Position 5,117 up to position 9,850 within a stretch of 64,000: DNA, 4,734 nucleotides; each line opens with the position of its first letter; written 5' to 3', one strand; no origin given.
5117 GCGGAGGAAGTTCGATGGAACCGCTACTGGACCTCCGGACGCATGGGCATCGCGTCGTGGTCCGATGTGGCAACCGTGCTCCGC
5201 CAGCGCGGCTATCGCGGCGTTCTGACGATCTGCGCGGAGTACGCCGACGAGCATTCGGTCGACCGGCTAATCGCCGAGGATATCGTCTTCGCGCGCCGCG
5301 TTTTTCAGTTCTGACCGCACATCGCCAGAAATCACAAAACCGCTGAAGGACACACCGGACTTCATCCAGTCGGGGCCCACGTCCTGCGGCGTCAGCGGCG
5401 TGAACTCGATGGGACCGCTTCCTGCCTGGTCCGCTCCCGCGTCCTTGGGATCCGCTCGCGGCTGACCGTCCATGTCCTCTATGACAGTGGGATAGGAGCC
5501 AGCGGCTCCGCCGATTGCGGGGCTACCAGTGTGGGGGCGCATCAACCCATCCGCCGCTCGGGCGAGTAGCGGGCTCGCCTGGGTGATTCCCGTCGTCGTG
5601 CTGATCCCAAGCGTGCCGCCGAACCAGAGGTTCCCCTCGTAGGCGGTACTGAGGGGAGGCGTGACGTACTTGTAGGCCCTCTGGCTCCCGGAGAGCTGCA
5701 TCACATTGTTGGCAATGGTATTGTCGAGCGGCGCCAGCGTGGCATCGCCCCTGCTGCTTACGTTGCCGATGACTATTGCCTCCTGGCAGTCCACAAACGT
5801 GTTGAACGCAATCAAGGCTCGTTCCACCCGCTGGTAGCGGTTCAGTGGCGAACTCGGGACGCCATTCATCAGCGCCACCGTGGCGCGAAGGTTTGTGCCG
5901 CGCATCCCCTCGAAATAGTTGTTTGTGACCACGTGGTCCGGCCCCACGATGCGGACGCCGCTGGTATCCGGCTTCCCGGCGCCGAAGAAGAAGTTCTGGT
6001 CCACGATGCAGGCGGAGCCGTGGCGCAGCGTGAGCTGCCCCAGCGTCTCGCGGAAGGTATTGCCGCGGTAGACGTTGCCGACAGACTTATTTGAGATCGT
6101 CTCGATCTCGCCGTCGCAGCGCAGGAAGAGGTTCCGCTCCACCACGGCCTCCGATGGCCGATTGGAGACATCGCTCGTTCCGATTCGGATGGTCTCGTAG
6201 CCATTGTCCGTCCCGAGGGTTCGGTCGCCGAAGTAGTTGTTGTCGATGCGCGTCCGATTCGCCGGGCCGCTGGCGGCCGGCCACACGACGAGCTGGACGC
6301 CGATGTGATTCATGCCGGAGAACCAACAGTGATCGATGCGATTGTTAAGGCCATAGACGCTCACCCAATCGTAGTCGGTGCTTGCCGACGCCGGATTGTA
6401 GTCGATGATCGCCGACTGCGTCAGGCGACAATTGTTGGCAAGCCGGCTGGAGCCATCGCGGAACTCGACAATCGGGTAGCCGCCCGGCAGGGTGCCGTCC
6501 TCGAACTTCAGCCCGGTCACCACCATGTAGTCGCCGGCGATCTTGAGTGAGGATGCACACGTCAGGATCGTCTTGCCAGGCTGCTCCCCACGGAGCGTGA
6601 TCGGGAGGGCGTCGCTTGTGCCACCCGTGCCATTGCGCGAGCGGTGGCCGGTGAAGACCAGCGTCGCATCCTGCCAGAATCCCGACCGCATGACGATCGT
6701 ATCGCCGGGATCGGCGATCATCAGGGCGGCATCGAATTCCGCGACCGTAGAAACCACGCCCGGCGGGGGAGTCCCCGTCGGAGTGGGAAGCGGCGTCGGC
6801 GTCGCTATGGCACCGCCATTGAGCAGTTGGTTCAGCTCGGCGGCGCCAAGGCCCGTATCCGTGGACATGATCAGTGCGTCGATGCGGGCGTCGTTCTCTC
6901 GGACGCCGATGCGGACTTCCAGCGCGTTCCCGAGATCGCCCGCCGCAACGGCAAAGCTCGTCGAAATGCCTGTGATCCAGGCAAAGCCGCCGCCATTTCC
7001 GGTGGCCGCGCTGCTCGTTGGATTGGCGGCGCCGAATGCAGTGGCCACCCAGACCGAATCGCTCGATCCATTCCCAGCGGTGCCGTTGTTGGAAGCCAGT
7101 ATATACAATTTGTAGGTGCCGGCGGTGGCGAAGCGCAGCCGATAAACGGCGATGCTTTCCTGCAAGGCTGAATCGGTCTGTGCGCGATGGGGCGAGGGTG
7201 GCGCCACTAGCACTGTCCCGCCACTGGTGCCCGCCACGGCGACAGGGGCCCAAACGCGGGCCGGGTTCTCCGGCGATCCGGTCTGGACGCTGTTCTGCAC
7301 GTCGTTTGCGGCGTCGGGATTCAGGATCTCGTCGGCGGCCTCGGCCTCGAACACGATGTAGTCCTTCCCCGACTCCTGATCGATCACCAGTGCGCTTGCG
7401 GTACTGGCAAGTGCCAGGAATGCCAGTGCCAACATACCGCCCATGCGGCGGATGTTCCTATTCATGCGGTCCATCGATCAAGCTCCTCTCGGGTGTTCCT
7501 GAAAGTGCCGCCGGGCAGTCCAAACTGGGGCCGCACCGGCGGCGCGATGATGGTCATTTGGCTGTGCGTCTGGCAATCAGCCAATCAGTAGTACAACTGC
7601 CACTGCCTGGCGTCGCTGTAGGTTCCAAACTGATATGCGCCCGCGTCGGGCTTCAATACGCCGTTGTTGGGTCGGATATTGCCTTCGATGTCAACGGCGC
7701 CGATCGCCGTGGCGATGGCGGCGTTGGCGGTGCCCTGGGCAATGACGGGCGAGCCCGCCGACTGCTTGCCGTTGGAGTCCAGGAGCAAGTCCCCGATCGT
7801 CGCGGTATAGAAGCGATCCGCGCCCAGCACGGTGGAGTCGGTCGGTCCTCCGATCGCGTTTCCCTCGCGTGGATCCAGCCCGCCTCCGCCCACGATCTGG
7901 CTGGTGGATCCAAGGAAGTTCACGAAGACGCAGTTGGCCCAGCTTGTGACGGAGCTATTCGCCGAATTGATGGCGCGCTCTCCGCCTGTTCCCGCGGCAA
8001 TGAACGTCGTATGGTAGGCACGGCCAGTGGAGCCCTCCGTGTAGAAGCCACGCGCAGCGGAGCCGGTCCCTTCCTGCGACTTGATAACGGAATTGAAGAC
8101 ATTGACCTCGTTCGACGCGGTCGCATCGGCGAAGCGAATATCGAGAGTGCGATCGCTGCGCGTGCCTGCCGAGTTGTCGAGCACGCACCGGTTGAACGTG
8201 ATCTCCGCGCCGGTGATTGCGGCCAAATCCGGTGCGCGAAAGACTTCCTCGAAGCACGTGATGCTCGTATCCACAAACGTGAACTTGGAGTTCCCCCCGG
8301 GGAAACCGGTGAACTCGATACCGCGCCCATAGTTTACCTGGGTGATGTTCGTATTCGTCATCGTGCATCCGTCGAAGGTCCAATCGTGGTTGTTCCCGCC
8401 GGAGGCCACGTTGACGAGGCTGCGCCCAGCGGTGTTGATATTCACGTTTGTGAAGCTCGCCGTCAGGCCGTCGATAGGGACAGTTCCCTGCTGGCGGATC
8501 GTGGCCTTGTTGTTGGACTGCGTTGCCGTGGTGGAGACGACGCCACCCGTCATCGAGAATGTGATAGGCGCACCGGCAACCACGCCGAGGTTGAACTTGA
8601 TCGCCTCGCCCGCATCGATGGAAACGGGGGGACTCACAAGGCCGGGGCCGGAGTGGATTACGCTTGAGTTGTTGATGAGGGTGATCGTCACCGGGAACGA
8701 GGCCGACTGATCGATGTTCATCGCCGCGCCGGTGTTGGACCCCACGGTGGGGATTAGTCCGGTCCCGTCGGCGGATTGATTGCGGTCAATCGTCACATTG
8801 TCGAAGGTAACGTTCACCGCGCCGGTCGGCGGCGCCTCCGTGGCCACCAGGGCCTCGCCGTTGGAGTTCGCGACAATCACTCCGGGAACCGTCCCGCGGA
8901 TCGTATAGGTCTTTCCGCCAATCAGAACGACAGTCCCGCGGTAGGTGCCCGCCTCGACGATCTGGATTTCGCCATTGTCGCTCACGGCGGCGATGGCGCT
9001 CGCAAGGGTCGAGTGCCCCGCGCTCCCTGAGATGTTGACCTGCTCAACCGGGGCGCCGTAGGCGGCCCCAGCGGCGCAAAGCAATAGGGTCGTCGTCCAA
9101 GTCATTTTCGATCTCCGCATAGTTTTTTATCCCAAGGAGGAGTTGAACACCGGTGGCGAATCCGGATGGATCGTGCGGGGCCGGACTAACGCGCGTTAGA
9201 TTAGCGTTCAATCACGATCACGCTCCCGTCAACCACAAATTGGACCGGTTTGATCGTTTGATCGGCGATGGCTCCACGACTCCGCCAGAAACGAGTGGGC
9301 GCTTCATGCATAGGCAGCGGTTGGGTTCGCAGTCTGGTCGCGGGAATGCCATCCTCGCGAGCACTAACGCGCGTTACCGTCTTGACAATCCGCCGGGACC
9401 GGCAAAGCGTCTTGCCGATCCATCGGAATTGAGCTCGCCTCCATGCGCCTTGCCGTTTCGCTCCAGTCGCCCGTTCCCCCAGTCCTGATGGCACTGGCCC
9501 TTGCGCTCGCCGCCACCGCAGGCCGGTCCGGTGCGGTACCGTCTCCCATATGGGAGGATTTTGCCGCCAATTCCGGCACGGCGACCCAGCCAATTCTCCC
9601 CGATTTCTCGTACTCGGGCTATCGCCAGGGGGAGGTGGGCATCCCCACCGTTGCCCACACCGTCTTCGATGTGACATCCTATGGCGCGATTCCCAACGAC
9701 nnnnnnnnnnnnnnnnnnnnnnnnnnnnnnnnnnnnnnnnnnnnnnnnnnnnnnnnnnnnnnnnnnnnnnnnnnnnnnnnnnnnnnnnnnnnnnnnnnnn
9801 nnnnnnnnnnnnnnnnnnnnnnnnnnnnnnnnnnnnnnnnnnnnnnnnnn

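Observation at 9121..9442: Twin perfect palindromes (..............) placed exactly 66 bp upstream of each of two divergent polysaccharide-degrading genes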

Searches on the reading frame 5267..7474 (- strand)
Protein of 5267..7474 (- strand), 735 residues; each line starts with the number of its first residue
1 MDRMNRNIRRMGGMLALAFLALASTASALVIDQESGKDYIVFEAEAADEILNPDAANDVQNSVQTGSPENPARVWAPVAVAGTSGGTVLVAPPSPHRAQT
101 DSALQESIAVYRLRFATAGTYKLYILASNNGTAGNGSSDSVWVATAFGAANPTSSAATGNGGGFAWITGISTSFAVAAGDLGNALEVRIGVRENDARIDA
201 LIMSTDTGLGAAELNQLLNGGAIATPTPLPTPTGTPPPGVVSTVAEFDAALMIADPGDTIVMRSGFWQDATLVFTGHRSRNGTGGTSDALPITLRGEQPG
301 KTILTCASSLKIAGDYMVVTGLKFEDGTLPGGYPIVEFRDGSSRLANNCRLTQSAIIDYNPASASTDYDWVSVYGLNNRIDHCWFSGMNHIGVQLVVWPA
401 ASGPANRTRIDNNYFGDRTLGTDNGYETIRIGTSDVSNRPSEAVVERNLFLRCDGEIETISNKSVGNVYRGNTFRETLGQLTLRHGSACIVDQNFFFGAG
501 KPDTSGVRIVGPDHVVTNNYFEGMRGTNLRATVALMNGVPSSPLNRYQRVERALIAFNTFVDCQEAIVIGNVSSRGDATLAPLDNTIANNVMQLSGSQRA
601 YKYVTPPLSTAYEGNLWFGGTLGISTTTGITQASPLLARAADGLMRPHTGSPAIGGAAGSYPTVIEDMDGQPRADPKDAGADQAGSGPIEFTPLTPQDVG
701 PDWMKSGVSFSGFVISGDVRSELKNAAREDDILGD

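Call 5: search_protein_families(library=pfam, proteins=[window:5267-7474:-], max_evalue=0.001)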
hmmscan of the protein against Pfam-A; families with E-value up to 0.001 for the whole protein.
window:5267-7474:- (735 aa): 1 family
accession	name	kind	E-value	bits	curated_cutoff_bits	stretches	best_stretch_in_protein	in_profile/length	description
PF14592.12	Chondroitinas_B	-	8.4e-82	275.9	24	1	241-577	1-332/426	Chondroitinase B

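Call 50: search_protein_families(library=ncbifam, proteins=[window:5267-7474:-], max_evalue=0.001)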
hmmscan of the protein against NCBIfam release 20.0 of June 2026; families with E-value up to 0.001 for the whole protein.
window:5267-7474:- (735 aa): 0 families

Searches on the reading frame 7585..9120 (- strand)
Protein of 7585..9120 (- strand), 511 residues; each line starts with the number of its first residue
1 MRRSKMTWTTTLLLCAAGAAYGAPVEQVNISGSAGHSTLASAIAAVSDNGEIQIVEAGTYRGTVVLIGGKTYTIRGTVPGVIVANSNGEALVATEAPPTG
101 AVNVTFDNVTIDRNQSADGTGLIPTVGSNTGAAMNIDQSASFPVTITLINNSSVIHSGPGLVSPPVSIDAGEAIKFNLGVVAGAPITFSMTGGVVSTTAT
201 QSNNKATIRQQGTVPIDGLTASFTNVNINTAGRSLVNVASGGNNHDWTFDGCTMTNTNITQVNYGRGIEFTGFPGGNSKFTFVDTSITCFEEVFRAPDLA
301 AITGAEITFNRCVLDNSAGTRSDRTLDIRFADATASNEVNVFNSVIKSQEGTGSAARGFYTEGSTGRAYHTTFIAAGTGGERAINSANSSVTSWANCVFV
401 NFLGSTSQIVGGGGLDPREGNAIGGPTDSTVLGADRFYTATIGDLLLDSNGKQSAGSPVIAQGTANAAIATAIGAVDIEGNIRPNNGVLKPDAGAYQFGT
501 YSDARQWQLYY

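Call 5: search_protein_families(library=pfam, proteins=[window:7585-9120:-], max_evalue=0.001)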
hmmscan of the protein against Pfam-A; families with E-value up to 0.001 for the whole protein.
window:7585-9120:- (511 aa): 0 families

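Call 50: search_protein_families(library=ncbifam, proteins=[window:7585-9120:-], max_evalue=0.001)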
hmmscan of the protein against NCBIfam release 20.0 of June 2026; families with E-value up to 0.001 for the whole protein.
window:7585-9120:- (511 aa): 0 families

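Call 59: find_homologous_proteins(query=window:7585-9120:-, max_evalue=1e-10)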
Query window:7585-9120:- (511 aa): 4 proteins with E <= 1e-10 among 8000 candidates.
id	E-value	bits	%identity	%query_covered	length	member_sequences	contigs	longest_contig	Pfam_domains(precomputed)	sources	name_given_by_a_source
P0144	0.0e+0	1091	100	99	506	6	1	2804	-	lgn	-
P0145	1.5e-48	184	34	100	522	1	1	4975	-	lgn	-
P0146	2.3e-40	157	32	95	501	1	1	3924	-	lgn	-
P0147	5.6e-39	152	34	97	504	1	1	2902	-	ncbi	-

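Call 67: predict_structure(alignment_id=A2)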
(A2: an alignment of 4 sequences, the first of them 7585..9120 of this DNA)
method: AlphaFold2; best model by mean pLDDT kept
length: 511 residues; sequences in the alignment: 4
mean_pLDDT: 66.7   pTM: 0.79
mean pLDDT of the five models: 66.7, 65.7, 64.8, 64.3, 61.2
residues with pLDDT >= 90: 43; 70-90: 195; 50-70: 172; < 50: 101
segments of 3 or more residues with pLDDT < 50: 1-24, 85-87, 115-129, 160-169, 261-263, 389-391, 413-418, 440-445, 462-464, 486-488, 493-495, 497-511
pLDDT, mean of each block of 10 residues (from residue 1): 28 34 60 67 85 72 73 76 52 58 87 56 43 73 86 73 41 73 79 83 74 75 92 71 84 77 69 78 90 78 82 81 78 74 80 61 80 67 65 69 64 49 57 52 50 55 54 58 51 48 45 36
secondary structure, 60 per line:
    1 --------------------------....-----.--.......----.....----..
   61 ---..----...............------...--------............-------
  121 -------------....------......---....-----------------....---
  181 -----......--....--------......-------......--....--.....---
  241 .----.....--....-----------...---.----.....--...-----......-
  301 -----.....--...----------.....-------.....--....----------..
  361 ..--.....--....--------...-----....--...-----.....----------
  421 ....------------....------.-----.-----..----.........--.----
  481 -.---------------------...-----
elements in order: E27-30 H39-45 E50-54 E70-84 E91-93 E102-113 E134-137 E144-149 E153-156 E174-177 E186-191 E194-197 E206-211 E219-224 E227-230 E233-237 E246-250 E253-256 E268-270 E279-283 E286-288 E294-299 E306-310 E313-315 E326-330 E338-342 E345-348 E359-362 E365-369 E372-375 E384-386 E392-395 E398-400 H406-409 E421-424 E437-440 H465-473

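Call 69: fold_search(model_id=the predicted structure, library=pdb)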
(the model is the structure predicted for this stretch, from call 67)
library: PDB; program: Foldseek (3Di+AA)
matches with E <= 10: 354; with E <= 0.001: 0
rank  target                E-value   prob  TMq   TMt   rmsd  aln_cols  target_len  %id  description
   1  2uvf_B                1.9e-03  1.00  0.37  0.34   9.3       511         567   12  Structure of Yersinia enterocolitica Family 28 Exopolygalacturonase in Complex with Digalaturonic Acid (released 2007-05-08)
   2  1tsp                  1.9e-03  0.91  0.24  0.22  14.4       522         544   11  CRYSTAL STRUCTURE OF P22 TAILSPIKE PROTEIN: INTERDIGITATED SUBUNITS IN A THERMOSTABLE TRIMER (released 1995-09-15)
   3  1dbg_A                3.4e-03  1.00  0.37  0.39   9.0       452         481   11  CRYSTAL STRUCTURE OF CHONDROITINASE B (released 2000-01-12)
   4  1ofm_A                3.4e-03  1.00  0.35  0.36   9.3       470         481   13  CRYSTAL STRUCTURE OF CHONDROITINASE B COMPLEXED TO CHONDROITIN 4-SULFATE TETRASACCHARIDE (released 2004-04-19)
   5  5gai_0                3.9e-03  0.98  0.32  0.26  11.9       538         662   12  Probabilistic Structural Models of Mature P22 Bacteriophage Portal, Hub, and Tailspike proteins (released 2016-02-17)
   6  8u1o_o                4.1e-03  0.97  0.32  0.26  12.1       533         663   11  In situ cryo-EM structure of bacteriophage P22 tailspike protein complex at 3.4A resolution (released 2023-11-29)
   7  1tyu_A                6.4e-03  0.69  0.22  0.21  16.0       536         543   13  STRUCTURE OF TAILSPIKE-PROTEIN (released 1997-07-23)
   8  2v5i                  6.7e-03  0.99  0.33  0.31  11.8       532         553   11  Structure of the receptor-binding protein of bacteriophage Det7: a podoviral tailspike in a myovirus (released 2008-02-19)
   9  2uve_B                9.6e-03  0.99  0.33  0.30  11.2       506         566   11  Structure of Yersinia enterocolitica Family 28 Exopolygalacturonase (released 2007-05-08)
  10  2xc1_A                9.6e-03  0.77  0.25  0.21  13.5       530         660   10  Full-length Tailspike Protein Mutant Y108W of Bacteriophage P22 (released 2011-05-04)
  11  1tyv                  9.6e-03  0.63  0.22  0.21  15.0       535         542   12  STRUCTURE OF TAILSPIKE-PROTEIN (released 1997-07-23)
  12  1qa2                  1.1e-02  0.84  0.28  0.27  13.9       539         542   10  TAILSPIKE PROTEIN, MUTANT A334V (released 2000-01-12)
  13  4pex_B                1.3e-02  0.90  0.28  0.26  18.8       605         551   10  Structure of the E502A variant of sacteLam55A from Streptomyces sp. SirexAA-E in complex with glucose (released 2015-03-18)
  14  7o78_B                1.4e-02  0.92  0.33  0.34  11.5       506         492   10  Structure of the PL6 family chondroitinase B from Pseudopedobacter saltans, Pedsa3807 (released 2021-07-28)
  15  1clw                  1.7e-02  0.69  0.25  0.24  14.8       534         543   12  TAILSPIKE PROTEIN FROM PHAGE P22, V331A MUTANT (released 1999-11-05)
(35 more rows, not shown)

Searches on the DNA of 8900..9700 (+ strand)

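Call 6: search_dna_similar(query=window:9121-9442:+, collection=plasmids, mode=distant)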
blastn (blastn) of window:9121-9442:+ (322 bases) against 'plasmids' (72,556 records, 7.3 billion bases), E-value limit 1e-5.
No match.

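Call 77: search_rna_families(source=window, start=8900, end=9700, threshold=evalue, max_evalue=1)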
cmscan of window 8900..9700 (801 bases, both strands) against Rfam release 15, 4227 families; matches with E-value up to 1: 1.
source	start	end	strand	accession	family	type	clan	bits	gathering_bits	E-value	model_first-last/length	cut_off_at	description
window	8970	8998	-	RF00498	EAV_LTH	Cis-reg; leader;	-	22.4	70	0.009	1-45/45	no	Equine arteritis virus leader TRS hairpin (LTH)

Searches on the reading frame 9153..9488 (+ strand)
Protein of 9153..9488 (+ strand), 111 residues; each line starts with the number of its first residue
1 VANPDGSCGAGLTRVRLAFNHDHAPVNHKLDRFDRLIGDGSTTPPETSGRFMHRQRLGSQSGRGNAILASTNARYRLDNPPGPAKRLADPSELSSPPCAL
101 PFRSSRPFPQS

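Call 66: search_protein_families(library=pfam, proteins=[window:9153-9488:+], max_evalue=0.01)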
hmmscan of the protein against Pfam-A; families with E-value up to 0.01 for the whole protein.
window:9153-9488:+ (111 aa): 0 families
